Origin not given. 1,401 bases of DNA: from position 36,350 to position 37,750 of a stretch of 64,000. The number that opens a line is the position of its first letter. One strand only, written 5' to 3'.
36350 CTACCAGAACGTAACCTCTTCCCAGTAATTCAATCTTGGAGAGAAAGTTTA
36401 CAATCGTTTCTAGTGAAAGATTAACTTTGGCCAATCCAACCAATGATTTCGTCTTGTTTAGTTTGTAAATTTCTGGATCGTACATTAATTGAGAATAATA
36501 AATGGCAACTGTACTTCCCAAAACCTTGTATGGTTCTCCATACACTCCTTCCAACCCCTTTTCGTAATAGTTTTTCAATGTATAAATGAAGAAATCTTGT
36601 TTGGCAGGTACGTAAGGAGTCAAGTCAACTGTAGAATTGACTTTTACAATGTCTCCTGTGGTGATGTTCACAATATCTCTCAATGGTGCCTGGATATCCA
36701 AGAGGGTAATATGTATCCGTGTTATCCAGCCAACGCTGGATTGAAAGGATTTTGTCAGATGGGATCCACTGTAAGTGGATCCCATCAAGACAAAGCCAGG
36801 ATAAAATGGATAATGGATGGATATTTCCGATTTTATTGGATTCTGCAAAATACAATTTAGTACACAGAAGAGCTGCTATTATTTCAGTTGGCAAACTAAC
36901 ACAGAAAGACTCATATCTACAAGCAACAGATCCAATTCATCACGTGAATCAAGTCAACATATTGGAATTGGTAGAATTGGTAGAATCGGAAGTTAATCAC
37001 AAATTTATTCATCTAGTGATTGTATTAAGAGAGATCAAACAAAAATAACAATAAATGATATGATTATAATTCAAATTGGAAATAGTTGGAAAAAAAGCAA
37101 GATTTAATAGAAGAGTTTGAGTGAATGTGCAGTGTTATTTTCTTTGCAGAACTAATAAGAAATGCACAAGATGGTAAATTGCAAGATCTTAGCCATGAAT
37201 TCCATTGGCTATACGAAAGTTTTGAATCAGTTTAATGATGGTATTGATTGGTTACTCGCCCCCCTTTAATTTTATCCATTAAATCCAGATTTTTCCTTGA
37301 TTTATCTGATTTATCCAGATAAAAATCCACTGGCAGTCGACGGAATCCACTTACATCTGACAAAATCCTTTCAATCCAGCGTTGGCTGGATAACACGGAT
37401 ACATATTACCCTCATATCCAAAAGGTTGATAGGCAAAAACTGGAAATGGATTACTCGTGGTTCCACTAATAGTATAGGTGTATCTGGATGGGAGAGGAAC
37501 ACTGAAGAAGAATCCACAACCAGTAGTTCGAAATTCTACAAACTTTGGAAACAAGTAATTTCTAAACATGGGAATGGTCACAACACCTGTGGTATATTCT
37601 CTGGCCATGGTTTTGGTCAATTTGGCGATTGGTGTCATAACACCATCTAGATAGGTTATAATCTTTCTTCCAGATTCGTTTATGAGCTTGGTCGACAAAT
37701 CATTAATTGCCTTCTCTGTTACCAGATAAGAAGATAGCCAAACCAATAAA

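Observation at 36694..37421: MITE-like TIR transposon with 8-bp target-site duplication inserted inside the receptor-cyclase gene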

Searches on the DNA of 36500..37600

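Call 47: search_rna_families(source=window, start=36500, end=37600, threshold=evalue, max_evalue=1)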
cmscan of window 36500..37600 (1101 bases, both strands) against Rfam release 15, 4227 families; matches with E-value up to 1: 3.
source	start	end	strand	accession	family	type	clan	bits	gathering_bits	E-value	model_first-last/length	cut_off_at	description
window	36758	36786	-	RF03174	mir-4803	Gene; miRNA;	-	20.8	90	0.54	1-74/74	no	mir-4803 microRNA precursor family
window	37355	37425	+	RF01787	drz-agam-1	Gene; ribozyme;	-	18.2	37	0.96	1-82/82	no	drz-agam-1 ribozyme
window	36718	36837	+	RF00166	PrrB_RsmZ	Gene; sRNA;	CL00106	17.2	44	0.2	1-133/133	no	PrrB/RsmZ RNA family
